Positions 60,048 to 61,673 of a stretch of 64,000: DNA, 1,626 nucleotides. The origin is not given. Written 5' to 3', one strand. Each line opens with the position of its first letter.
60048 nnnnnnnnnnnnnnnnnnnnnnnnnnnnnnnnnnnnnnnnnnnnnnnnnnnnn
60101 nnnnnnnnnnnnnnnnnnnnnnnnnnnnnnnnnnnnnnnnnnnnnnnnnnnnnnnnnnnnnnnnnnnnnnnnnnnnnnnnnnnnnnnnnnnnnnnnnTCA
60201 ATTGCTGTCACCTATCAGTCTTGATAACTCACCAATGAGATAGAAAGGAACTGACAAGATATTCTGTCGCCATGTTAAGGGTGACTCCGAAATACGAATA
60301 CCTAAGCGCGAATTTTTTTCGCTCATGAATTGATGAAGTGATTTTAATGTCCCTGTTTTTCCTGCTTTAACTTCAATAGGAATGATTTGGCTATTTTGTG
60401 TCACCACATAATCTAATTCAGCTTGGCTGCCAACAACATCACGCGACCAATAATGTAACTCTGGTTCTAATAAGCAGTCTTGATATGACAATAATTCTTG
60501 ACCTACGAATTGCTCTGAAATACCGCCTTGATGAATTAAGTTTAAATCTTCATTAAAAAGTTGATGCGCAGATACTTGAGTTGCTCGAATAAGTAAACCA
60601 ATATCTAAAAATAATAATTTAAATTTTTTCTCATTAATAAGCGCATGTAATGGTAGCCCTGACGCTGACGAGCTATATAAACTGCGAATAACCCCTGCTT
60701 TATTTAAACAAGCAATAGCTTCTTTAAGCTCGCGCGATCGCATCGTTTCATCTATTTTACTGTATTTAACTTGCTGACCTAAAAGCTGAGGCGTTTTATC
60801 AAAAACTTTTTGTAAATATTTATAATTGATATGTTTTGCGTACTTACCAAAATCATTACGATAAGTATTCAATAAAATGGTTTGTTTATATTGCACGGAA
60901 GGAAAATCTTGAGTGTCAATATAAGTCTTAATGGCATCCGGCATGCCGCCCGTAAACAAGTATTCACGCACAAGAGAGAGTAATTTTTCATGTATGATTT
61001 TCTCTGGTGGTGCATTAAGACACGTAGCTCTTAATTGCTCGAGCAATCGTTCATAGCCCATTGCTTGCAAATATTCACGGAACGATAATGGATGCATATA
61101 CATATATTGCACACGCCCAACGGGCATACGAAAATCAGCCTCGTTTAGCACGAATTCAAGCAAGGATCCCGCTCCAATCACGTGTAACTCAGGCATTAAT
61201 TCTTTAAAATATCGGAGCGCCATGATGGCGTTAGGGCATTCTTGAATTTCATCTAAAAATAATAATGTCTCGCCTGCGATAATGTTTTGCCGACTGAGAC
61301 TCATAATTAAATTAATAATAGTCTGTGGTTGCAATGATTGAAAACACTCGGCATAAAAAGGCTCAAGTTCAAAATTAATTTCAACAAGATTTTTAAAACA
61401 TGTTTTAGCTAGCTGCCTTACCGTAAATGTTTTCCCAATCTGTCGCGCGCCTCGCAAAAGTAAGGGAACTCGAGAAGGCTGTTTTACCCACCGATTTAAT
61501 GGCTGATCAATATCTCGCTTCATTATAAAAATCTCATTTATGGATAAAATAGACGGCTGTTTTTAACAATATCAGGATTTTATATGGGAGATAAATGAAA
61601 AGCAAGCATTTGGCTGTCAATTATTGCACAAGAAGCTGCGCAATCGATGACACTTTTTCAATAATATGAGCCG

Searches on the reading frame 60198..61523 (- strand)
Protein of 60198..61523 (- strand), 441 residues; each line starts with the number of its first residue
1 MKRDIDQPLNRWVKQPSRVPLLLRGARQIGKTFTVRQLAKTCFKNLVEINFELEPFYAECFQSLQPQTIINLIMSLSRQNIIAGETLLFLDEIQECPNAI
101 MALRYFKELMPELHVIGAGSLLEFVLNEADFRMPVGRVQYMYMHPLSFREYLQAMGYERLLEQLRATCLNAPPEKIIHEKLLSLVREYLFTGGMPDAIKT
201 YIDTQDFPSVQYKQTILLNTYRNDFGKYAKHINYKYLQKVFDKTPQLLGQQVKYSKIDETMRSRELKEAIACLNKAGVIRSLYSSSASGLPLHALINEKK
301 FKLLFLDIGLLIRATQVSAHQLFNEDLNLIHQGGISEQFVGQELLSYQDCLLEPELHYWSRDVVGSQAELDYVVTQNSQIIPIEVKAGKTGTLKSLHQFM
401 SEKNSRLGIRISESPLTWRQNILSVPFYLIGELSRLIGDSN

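Call 3: search_protein_families(library=pfam, proteins=[window:60198-61523:-], max_evalue=0.01)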
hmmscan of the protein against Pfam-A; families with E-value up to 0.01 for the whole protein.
window:60198-61523:- (441 aa): 4 families
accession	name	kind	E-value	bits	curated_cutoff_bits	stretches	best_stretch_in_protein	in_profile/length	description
PF13635.12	DUF4143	-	9.3e-28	97.4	28.1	1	223-388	2-160/160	Domain of unknown function (DUF4143)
PF13173.12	AAA_14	-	2.5e-26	92.6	27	1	20-152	4-129/129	AAA domain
PF00004.35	AAA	-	0.002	19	21.2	1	21-96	1-69/131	ATPase family associated with various cellular activities (AAA)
PF13191.12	AAA_16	-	0.0095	16.9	32.6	0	20-81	26-90/167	AAA ATPase domain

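Call 5: search_protein_families(library=ncbifam, proteins=[window:60198-61523:-], max_evalue=0.01)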
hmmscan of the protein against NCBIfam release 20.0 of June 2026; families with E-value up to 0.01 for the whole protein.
window:60198-61523:- (441 aa): 0 families

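Call 6: search_protein_families(library=padloc, proteins=[window:60198-61523:-], max_evalue=0.01)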
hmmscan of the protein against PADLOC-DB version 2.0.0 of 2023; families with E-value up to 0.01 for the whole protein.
window:60198-61523:- (441 aa): 8 families
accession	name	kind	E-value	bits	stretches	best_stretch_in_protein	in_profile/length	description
PDLC04788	PDC-S01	-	1.1e-150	500.5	1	1-437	1-441/448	-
PDLC04786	PDC-S01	-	9.2e-134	444.5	1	1-434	3-433/439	-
PDLC04792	PDC-S01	-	6.2e-91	303.2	1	1-434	2-434/452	-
PDLC04789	PDC-S01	-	2.1e-23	81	1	2-402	3-355/375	-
PDLC04790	PDC-S01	-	5.7e-21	72.7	1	21-399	30-379/422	-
PDLC04787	PDC-S01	-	1.4e-20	71.6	1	20-270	29-263/412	-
PDLC04791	PDC-S01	-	5.1e-20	69.5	2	185-419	158-383/395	-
PDLC01037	Csx1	-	0.0049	14.5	1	142-405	126-272/320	ARF+Nuclease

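Call 7: search_solved_structures(query=window:60198-61523:-, max_evalue=1, show_alignments=2)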
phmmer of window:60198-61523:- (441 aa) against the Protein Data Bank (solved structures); distinct sequences matched with E-value up to 1: 1.
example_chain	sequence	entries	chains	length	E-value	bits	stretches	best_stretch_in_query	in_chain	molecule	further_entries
4j56_E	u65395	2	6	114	0.51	12.4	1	357-430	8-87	Thioredoxin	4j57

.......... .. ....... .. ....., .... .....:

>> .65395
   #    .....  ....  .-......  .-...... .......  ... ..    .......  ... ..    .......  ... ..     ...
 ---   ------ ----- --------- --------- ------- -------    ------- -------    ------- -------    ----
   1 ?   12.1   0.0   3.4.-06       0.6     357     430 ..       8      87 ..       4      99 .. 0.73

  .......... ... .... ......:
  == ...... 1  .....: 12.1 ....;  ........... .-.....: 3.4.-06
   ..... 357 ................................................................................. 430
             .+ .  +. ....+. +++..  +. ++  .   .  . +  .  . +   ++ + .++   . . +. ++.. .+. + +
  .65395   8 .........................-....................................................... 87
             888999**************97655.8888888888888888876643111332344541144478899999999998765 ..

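Call 14: find_encoding_contigs(protein=window:60198-61523:-, flank=6000, max_places=6)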
Protein window:60198-61523:- (441 aa): no gene with exactly this product is on record in the collection.

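Call 29: find_homologous_proteins(query=window:60198-61523:-, max_evalue=1e-10)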
Query window:60198-61523:- (441 aa): 7940 proteins with E <= 1e-10 among 8000 candidates; the best 120 are listed.
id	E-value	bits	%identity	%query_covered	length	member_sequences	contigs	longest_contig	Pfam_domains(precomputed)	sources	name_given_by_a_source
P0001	3.5e-290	980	99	100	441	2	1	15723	PF13173.13,PF13635.13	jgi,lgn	jgi:predicted AAA+ superfamily ATPase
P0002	1.3e-248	843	84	100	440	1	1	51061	PF13173.13,PF13635.13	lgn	-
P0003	1.1e-246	837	84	99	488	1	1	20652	PF13173.13,PF13635.13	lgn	-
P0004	4.0e-240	815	84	99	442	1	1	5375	PF13173.13,PF13635.13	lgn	-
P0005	9.7e-232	787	80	100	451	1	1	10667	PF13173.13,PF13635.13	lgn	-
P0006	2.7e-213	727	76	99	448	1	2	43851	PF13173.13,PF13635.13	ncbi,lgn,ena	-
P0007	1.1e-211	721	73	99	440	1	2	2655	PF13173.13,PF13635.13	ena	-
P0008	3.4e-211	720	74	99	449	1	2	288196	PF13173.13,PF13635.13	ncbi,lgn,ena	-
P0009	1.4e-209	714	72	99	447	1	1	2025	PF13173.13,PF13635.13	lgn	-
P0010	7.3e-209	712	72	99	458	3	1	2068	PF13173.13,PF13635.13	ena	-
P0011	1.1e-206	705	72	99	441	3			PF13173.13,PF13635.13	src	-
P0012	1.8e-205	701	71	99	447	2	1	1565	PF13173.13,PF13635.13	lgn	-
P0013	3.0e-204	697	71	99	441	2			PF13173.13,PF13635.13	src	-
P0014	6.1e-204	696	70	99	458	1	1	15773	PF13173.13,PF13635.13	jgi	jgi:predicted AAA+ superfamily ATPase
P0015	3.9e-198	677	69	99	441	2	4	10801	PF13173.13,PF13635.13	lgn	-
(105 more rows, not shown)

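Call 30: find_encoding_contigs(protein=P0001, flank=7000, max_places=3)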
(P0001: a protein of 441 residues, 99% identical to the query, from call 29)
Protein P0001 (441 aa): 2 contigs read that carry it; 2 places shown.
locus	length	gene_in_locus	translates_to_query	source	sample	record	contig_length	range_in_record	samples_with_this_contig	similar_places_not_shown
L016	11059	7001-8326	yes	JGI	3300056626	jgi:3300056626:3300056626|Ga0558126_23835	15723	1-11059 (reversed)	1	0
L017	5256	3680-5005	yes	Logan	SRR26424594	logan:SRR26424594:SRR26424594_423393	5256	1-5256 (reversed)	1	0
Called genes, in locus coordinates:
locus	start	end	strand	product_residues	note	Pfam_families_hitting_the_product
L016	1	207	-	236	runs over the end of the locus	PF02463:SMC_N (faint), PF00005:ABC_tran, PF13304:AAA_21 (faint)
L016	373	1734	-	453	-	PF13173:AAA_14, PF13635:DUF4143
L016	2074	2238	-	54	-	-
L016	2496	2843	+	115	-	-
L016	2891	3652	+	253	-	PF00459:Inositol_P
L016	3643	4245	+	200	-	PF03550:LolB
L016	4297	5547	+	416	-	PF05201:GlutR_N, PF01488:Shikimate_DH, PF00745:GlutR_dimer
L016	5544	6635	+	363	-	PF03462:PCRF, PF00472:RF-1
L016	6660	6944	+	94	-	PF04014:MazE_antitoxin (weak)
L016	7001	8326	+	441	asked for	PF13173:AAA_14, PF13635:DUF4143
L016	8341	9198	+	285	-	PF17827:PrmC_N, PF02384:N6_Mtase (weak), PF05175:MTS, PF13489:Methyltransf_23 (weak), PF06325:PrmA, PF13847:Methyltransf_31, PF08241:Methyltransf_11, PF13649:Methyltransf_25, +4 more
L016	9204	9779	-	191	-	PF13505:OMP_b-brl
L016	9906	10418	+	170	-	PF21157:DksA_N, PF01258:zf-dskA_traR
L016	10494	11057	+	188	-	?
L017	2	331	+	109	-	?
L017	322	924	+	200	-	PF03550:LolB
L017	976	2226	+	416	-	PF05201:GlutR_N, PF01488:Shikimate_DH, PF00745:GlutR_dimer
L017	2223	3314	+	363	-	PF03462:PCRF, PF00472:RF-1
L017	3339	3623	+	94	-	PF04014:MazE_antitoxin (weak)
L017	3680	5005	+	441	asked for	PF13173:AAA_14, PF13635:DUF4143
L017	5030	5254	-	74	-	?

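Call 31: find_encoding_contigs(protein=P0002, flank=7000, max_places=3)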
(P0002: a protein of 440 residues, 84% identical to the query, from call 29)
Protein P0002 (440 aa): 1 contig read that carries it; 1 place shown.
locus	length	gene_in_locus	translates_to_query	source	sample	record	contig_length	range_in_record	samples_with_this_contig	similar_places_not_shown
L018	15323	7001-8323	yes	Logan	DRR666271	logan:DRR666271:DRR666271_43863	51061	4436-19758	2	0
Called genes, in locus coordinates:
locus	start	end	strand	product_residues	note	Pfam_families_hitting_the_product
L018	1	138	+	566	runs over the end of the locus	PF00860:Xan_ur_permease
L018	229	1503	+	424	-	PF00083:Sugar_tr, PF07690:MFS_1, PF00083:Sugar_tr (weak), PF07690:MFS_1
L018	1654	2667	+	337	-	PF00106:adh_short (weak), PF01073:3Beta_HSD, PF01370:Epimerase, PF02719:Polysacc_synt_2, PF04321:RmlD_sub_bind, PF07993:NAD_binding_4 (faint), PF13460:NAD_binding_10 (weak), PF16363:GDP_Man_Dehyd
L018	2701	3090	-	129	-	PF12098:DUF3574, PF23780:S-AdoMet_lyase (weak)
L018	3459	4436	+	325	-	PF13310:Virulence_RhuM, PF02661:Fic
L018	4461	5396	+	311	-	-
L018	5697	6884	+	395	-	PF01266:DAO, PF13450:NAD_binding_8 (weak)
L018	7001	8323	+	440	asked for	PF13173:AAA_14, PF13635:DUF4143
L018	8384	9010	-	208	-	PF02397:Bac_transf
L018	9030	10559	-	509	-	PF01073:3Beta_HSD, PF01370:Epimerase, PF02719:Polysacc_synt_2, PF04321:RmlD_sub_bind, PF05368:NmrA, PF07993:NAD_binding_4 (weak), PF13460:NAD_binding_10, PF16363:GDP_Man_Dehyd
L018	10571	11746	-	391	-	PF01041:DegT_DnrJ_EryC1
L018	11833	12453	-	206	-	PF17836:PglD_N, PF25087:GMPPB_C (faint), PF25084:LbH_EIF2B (weak), PF00132:Hexapep, PF14602:Hexapep_2 (weak)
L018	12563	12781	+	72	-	PF01370:Epimerase (weak)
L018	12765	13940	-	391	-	-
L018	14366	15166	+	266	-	PF13641:Glyco_tranf_2_3 (faint), PF00535:Glycos_transf_2, PF10111:Glyco_tranf_2_2 (weak)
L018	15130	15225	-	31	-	-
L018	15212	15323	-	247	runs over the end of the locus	PF01522:Polysacc_deac_1 (weak), PF10096:DUF2334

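Call 32: find_encoding_contigs(protein=P0003, flank=7000, max_places=3)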
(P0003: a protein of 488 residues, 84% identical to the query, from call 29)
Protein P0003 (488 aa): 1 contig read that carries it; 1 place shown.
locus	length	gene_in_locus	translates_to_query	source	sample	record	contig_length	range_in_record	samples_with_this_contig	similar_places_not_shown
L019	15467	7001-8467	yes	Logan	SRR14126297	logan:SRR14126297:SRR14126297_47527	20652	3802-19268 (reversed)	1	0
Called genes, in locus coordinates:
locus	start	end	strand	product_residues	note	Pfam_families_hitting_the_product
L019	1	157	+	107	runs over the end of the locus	PF05154:TM2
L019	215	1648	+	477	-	PF02113:Peptidase_S13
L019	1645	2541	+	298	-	PF02195:ParB_N, PF17762:HTH_ParB, PF23552:ParB_C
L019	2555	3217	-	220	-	PF02230:Abhydrolase_2, PF12146:Hydrolase_4 (faint), PF00561:Abhydrolase_1 (faint), PF20434:BD-FAE (faint), PF07859:Abhydrolase_3 (weak)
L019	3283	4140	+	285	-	PF00483:NTP_transferase, PF12804:NTP_transf_3 (weak)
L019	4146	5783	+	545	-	PF00342:PGI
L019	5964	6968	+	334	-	PF01266:DAO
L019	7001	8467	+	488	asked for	PF13173:AAA_14, PF13635:DUF4143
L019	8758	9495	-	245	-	-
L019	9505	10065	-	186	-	PF00072:Response_reg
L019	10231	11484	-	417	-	PF00561:Abhydrolase_1, PF12146:Hydrolase_4 (weak)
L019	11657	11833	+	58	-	-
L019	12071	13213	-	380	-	PF01637:ATPase_2 (faint), PF13401:AAA_22 (faint), PF13173:AAA_14, PF13635:DUF4143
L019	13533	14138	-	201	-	PF02397:Bac_transf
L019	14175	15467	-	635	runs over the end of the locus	PF13727:CoA_binding_3, PF00106:adh_short (faint), PF01073:3Beta_HSD, PF01370:Epimerase, PF02719:Polysacc_synt_2, PF04321:RmlD_sub_bind, PF07993:NAD_binding_4 (faint), PF16363:GDP_Man_Dehyd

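Call 35: find_related_loci(query=window:60198-61523:-, collection=metagenome_contigs, flank=4000)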
Query window:60198-61523:- (441 aa) in metagenome_contigs; peptide patterns used: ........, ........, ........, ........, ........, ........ (x = any residue, [..] = any of these).
376 stretches matched a pattern; 24 encode a relative of the query (tblastn E <= 1e-3); 24 distinct loci.
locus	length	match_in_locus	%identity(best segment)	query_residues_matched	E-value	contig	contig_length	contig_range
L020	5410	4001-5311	71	1-437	0e+0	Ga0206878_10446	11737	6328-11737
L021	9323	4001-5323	58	1-439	1e-168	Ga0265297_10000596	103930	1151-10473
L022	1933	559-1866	57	1-436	2e-177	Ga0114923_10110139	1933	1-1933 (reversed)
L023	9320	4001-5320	58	1-440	8e-164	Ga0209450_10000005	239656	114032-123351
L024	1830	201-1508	56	1-436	4e-173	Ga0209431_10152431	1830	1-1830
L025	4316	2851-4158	57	1-436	6e-164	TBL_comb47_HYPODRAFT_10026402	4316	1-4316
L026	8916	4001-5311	54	1-437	5e-159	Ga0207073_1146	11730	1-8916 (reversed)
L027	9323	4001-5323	54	1-439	2e-158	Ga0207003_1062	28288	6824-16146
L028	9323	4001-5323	54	1-439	2e-158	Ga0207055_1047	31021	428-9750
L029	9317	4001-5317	54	1-439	6e-157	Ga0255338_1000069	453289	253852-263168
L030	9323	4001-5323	54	1-439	9e-159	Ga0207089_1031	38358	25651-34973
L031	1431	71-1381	54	1-436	1e-167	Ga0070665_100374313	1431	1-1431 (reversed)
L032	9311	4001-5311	54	1-437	5e-152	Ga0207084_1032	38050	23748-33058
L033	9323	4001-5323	51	1-438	2e-151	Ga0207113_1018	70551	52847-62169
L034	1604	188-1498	53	1-437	8e-165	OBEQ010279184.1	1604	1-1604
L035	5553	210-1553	50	1-437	3e-142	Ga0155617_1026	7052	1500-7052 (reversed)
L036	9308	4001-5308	50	1-436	3e-137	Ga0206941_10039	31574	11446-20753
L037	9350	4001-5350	48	1-438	2e-135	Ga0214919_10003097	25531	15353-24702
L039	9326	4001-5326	57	1-440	8e-167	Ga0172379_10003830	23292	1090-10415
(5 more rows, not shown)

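Call 58: predict_structure(alignment_id=A4)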
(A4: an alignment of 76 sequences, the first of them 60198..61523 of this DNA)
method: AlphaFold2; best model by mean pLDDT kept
length: 441 residues; sequences in the alignment: 76
mean_pLDDT: 93.2   pTM: 0.92
mean pLDDT of the five models: 93.2, 92.8, 92.1, 90.2, 90.1
residues with pLDDT >= 90: 367; 70-90: 67; 50-70: 7; < 50: 0
segments of 3 or more residues with pLDDT < 50: none
pLDDT, mean of each block of 10 residues (from residue 1): 93 95 95 97 98 97 97 96 97 95 95 96 86 84 97 97 96 96 97 97 96 96 82 86 92 93 93 94 92 90 97 93 89 93 97 94 89 93 79 88 95 94 97 93 73
secondary structure, 60 per line:
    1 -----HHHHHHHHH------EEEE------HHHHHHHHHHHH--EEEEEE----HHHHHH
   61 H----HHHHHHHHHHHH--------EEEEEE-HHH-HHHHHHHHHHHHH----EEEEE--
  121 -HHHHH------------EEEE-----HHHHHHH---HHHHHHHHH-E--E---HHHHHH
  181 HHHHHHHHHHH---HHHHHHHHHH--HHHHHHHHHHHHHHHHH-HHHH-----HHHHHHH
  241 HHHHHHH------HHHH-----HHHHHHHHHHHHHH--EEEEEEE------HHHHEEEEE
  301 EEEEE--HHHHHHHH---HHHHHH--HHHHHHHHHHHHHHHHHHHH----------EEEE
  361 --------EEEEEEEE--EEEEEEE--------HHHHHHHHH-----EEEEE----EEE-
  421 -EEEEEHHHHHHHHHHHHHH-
elements in order: H6-14 E21-24 H31-42 E45-50 H55-61 H66-77 E86-91 H97-109 E114-118 H122-126 E139-142 H148-154 H158-166 H175-191 H195-204 H207-223 H225-228 H234-247 H254-257 H263-276 E279-285 H292-295 E296-305 H308-315 H319-324 H327-346 E357-360 E369-376 E379-385 H394-402 E408-412 E417-419 E422-426 H427-440

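Call 60: fold_search(model_id=the predicted structure, library=pdb)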
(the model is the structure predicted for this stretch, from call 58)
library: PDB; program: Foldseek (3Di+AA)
matches with E <= 10: 1605; with E <= 0.001: 212
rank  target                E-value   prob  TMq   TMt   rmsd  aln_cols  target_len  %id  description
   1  2v1u_A                6.7e-07  1.00  0.26  0.29  11.3       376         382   13  STRUCTURE OF THE AEROPYRUM PERNIX ORC1 PROTEIN IN COMPLEX WITH DNA (released 2007-09-18)
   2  8uii_C                9.9e-07  1.00  0.26  0.33  15.2       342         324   15  Cryo-EM map of human clamp-clamp loader ATAD5-RFC-closed PCNA complex in intermediate state 1 (released 2024-05-29)
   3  2qby_A                1.6e-06  1.00  0.28  0.32  10.1       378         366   13  Crystal structure of a heterodimer of Cdc6/Orc1 initiators bound to origin DNA (from S. solfataricus) (released 2007-09-11)
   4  8s0c_E                2.8e-06  1.00  0.26  0.30  17.8       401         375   10  H. sapiens ORC1-5 bound to double stranded DNA as part of the MCM-ORC complex (released 2024-10-02)
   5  8s0e_E                6.2e-06  1.00  0.27  0.32  17.3       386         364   10  H. sapiens OCCM bound to double stranded DNA (released 2024-10-02)
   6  8s0e_D                6.6e-06  1.00  0.28  0.30  16.8       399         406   11  H. sapiens OCCM bound to double stranded DNA (released 2024-10-02)
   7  4xgc_E                9.6e-06  1.00  0.30  0.32  17.8       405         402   14  Crystal structure of the eukaryotic origin recognition complex (released 2015-04-01)
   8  7jpq_D                1.1e-05  1.00  0.22  0.24  16.6       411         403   11  ORC-O2-5: Human Origin Recognition Complex (ORC) with subunits 2,3,4,5 (released 2020-09-02)
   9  8s0c_D                1.1e-05  1.00  0.28  0.32  15.6       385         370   13  H. sapiens ORC1-5 bound to double stranded DNA as part of the MCM-ORC complex (released 2024-10-02)
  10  7jpr_E                1.2e-05  1.00  0.25  0.28  17.5       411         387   11  ORC-OPEN: Human Origin Recognition Complex (ORC) in an open conformation (released 2020-09-09)
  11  5ujm_E                1.3e-05  1.00  0.24  0.29  18.1       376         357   11  Structure of the active form of human Origin Recognition Complex and its ATPase motor module (released 2017-02-08)
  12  7thv_B                2.4e-05  1.00  0.30  0.40  12.3       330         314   15  Structure of the yeast clamp loader (Replication Factor C RFC) bound to the sliding clamp (Proliferating Cell Nuclear  (released 2022-02-16)
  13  8das_E                3.4e-05  1.00  0.28  0.23  14.7       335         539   12  Saccharomyces cerevisiae Ufd1/Npl4/Cdc48 complex bound to two ubiquitin moieties in presence of SUMO-ubiquitin(K48poly (released 2022-11-30)
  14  7jpo_E                3.4e-05  1.00  0.26  0.27  17.2       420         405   10  ORC-O1AAA: Human Origin Recognition Complex (ORC) with dynamic/unresolved ORC2 WH (released 2020-09-02)
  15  7ti8_B                3.5e-05  1.00  0.25  0.33  13.7       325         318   15  Structure of the yeast clamp loader (Replication Factor C RFC) bound to the open sliding clamp (Proliferating Cell Nuc (released 2022-02-16)
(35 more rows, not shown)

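Call 68: search_protein_families(library=pfam, proteins=[L021:3226-3564:-, L021:3551-3775:-, L021:5339-6091:+, L032:5325-5738:-, L032:5735-5983:-, L032:2384-3745:+, L027:66-3743:+, L027:5389-6027:-, L029:1884-3431:+, L029:5944-8808:+], max_evalue=0.001)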
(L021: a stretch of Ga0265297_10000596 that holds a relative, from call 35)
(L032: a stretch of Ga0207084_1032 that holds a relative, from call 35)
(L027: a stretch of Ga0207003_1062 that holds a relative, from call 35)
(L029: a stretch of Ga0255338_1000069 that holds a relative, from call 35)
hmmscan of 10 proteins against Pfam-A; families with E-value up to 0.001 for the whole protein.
L021:3226-3564:- (112 aa): 1 family
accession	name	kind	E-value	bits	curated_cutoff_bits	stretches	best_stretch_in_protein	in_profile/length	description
PF02452.23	PemK_toxin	-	1.9e-31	109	23.1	1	2-108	1-108/109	PemK-like, MazF-like toxin of type II toxin-antitoxin system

L021:3551-3775:- (74 aa): 0 families

L021:5339-6091:+ (250 aa): 1 family
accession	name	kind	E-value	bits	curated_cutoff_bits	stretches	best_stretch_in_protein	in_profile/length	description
PF01746.26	tRNA_m1G_MT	-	2.7e-59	200.6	27.3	1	22-224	2-195/195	tRNA (Guanine-1)-methyltransferase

L032:5325-5738:- (137 aa): 1 family
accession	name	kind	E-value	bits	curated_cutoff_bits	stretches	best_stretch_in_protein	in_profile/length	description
PF01850.27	PIN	-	7.4e-19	69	23.6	1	3-124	1-114/120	PIN domain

L032:5735-5983:- (82 aa): 1 family
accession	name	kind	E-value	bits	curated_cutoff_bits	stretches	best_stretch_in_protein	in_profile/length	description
PF02604.26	PhdYeFM_antitox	-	8.2e-14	51.6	29.8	1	1-62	1-62/74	Antitoxin Phd_YefM, type II toxin-antitoxin system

L032:2384-3745:+ (453 aa): 3 families
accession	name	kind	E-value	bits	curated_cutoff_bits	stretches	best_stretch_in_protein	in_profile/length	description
PF00464.25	SHMT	-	5.5e-173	575.6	27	1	39-415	2-399/399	Serine hydroxymethyltransferase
PF00155.27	Aminotran_1_2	-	1.2e-09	38.3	19.7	1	111-400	50-351/361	Aminotransferase class I and II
PF01212.27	Beta_elim_lyase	-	0.00048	20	27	1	110-339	39-238/288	Beta-eliminating lyase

L027:66-3743:+ (1225 aa): 1 family
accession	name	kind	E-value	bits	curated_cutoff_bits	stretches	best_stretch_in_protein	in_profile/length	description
PF11812.13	DUF3333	-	0.001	19.7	26.5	0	343-422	40-124/151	Domain of unknown function (DUF3333)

L027:5389-6027:- (212 aa): 7 families
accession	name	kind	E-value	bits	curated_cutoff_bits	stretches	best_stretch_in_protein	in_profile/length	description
PF00561.26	Abhydrolase_1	-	1.2e-13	51.8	25.8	1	56-134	18-98/245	alpha/beta hydrolase fold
PF02129.25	Peptidase_S15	-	3.8e-10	40.3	23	1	57-141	42-128/262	X-Pro dipeptidyl-peptidase (S15 family)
PF12146.15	Hydrolase_4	-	3.8e-09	36.7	27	1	57-140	23-111/239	Serine aminopeptidase, S33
PF20408.4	Abhydrolase_11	-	1.3e-08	35.2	27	1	46-195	12-168/193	Alpha/beta hydrolase domain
PF12697.13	Abhydrolase_6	-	3.3e-08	34.9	26.3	1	66-138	28-93/217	Alpha/beta hydrolase family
PF00326.27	Peptidase_S9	-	2.1e-05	24.5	22.6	0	151-192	143-187/213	Prolyl oligopeptidase family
PF03959.19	FSH1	-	0.00025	21.3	21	0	97-193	93-200/211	Serine hydrolase (FSH1)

L029:1884-3431:+ (515 aa): 3 families
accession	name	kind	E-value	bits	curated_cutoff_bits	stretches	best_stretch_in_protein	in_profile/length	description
PF01266.30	DAO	-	7.9e-53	180.7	27.9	1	7-323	1-313/353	FAD dependent oxidoreductase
PF16901.10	DAO_C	-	2.7e-12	47.1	31.4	1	385-481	3-99/126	C-terminal domain of alpha-glycerophosphate oxidase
PF12831.13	FAD_oxidored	-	2.4e-05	24.2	27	1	7-48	1-42/416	FAD dependent oxidoreductase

L029:5944-8808:+ (954 aa): 5 families
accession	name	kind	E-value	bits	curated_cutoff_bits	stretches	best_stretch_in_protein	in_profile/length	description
PF12796.13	Ank_2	-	5.9e-22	78.5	27.3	1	698-767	22-88/90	Ankyrin repeats (3 copies)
PF00023.36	Ank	-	6.8e-17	61.1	21.1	1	704-731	1-28/33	Ankyrin repeat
PF13606.12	Ank_3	-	1.4e-11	43.8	22.3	0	705-729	2-26/30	Ankyrin repeat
PF13637.12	Ank_4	-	1.7e-11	44.5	22.7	0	169-214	3-48/50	Ankyrin repeats (many copies)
PF13857.12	Ank_5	-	8.4e-05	23.3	27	0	164-187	17-37/56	Ankyrin repeats (many copies)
